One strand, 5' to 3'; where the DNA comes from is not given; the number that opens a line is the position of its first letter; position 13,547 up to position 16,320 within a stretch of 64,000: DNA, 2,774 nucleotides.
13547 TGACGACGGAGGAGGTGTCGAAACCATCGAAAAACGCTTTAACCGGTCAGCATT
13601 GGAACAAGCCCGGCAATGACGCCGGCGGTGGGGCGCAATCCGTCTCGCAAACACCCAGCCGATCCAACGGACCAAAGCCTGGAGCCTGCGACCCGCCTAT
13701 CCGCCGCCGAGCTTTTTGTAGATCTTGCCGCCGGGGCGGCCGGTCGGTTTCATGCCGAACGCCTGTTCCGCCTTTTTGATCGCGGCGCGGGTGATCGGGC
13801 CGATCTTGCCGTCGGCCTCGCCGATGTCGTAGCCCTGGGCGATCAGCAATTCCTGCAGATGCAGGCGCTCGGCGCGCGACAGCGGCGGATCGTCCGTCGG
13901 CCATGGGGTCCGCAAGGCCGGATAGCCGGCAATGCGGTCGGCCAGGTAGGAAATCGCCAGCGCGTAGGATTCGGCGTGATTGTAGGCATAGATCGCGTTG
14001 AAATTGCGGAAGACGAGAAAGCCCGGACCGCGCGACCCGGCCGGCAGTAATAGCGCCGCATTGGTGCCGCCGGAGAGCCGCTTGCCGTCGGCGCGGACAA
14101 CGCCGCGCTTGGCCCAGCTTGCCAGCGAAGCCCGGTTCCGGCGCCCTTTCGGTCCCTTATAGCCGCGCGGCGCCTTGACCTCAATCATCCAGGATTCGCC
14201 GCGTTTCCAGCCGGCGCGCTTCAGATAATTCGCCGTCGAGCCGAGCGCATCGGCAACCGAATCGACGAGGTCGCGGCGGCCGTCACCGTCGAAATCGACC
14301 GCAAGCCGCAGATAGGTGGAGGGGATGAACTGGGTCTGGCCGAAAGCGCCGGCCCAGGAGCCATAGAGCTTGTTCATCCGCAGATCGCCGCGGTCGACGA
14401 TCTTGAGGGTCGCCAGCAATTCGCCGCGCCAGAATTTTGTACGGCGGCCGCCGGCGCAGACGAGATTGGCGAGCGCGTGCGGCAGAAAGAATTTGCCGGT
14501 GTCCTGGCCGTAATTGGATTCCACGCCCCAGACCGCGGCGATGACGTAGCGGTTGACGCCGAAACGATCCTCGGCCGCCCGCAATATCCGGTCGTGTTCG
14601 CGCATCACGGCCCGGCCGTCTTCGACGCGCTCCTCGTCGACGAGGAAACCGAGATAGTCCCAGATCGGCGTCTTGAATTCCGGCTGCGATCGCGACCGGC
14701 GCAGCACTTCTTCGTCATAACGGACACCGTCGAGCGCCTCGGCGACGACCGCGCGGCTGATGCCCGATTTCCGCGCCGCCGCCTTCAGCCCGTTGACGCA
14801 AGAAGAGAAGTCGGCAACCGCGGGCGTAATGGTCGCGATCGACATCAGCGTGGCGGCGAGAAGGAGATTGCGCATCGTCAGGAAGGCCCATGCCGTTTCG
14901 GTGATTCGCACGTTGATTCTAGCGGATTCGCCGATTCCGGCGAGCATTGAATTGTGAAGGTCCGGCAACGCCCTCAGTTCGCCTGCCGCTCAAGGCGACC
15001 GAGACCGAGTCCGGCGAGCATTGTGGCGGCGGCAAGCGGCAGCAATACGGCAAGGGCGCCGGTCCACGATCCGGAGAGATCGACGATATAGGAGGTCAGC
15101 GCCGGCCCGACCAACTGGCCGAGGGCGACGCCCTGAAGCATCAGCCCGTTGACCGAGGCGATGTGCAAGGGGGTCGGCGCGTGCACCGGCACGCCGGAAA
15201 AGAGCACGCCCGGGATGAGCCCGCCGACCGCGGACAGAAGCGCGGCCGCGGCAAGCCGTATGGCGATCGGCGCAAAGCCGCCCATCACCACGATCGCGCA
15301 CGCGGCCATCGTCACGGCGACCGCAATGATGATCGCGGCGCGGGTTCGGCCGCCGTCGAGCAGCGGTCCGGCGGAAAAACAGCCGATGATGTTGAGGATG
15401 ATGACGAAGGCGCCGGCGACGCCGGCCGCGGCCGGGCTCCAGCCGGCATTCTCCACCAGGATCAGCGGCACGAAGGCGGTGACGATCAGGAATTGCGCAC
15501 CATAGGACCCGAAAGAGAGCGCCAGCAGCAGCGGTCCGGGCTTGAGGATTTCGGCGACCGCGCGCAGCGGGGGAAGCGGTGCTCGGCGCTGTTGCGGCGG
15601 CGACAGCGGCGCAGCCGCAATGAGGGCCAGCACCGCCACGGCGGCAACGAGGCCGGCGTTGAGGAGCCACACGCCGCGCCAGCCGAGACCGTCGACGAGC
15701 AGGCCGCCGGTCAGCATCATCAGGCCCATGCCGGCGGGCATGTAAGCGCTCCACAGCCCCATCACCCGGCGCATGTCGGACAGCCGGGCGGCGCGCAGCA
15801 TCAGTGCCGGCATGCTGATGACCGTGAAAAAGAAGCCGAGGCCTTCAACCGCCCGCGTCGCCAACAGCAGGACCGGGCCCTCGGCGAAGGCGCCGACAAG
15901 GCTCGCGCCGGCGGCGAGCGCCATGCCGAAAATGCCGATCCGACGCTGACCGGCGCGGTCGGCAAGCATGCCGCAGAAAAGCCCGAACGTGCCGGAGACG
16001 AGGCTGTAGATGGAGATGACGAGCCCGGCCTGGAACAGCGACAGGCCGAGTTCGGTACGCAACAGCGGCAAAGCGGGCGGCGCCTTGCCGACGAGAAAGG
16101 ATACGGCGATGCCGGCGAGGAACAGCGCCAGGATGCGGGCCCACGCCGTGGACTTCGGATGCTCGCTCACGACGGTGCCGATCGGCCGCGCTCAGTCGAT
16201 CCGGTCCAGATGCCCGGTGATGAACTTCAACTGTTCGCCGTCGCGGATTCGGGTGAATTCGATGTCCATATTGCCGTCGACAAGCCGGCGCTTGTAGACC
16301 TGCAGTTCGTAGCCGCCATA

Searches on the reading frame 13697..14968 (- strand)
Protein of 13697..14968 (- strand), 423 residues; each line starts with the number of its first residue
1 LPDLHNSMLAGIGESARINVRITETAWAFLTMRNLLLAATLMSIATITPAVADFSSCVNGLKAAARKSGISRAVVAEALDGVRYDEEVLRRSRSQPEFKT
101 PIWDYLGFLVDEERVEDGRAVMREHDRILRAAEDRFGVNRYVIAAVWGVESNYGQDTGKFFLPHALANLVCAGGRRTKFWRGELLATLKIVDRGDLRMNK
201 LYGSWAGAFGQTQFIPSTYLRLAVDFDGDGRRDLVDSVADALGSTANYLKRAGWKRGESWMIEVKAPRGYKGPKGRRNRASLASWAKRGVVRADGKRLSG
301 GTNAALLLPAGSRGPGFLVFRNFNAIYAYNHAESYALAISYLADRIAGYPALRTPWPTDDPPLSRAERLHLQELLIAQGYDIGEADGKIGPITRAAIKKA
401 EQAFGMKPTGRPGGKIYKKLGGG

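Call 29: search_protein_families(library=pfam, proteins=[window:13697-14968:-], max_evalue=0.001)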
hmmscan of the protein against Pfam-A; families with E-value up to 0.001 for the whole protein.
window:13697-14968:- (423 aa): 2 families
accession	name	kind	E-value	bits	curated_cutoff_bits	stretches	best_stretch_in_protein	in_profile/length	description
PF13406.11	SLT_2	-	2.8e-102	342.3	24.3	1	54-344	2-292/292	Transglycosylase SLT domain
PF01471.23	PG_binding_1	-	3.8e-12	46.6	23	1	365-420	2-57/57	Putative peptidoglycan binding domain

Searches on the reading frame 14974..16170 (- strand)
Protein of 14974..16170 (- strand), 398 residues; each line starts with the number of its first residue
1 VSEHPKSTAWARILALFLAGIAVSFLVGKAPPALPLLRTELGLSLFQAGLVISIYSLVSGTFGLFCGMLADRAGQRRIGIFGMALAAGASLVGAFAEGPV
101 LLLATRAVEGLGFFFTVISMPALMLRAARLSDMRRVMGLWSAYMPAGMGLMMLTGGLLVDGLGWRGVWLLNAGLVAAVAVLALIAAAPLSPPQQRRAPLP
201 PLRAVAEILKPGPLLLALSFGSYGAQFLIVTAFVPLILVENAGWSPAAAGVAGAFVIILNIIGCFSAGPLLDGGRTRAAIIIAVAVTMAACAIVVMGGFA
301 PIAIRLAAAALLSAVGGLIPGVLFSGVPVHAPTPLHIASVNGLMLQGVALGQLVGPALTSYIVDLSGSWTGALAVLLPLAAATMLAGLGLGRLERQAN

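Call 29: search_protein_families(library=pfam, proteins=[window:14974-16170:-], max_evalue=0.001)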
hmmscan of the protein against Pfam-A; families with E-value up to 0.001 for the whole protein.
window:14974-16170:- (398 aa): 2 families
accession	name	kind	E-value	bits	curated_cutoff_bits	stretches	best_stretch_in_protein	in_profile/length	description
PF07690.21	MFS_1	-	3.6e-36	125.2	33.4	1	16-343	1-334/347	Major Facilitator Superfamily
PF06779.20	MFS_4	-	1.1e-09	38.6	26.3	1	32-386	14-359/364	Uncharacterised MFS-type transporter YbfB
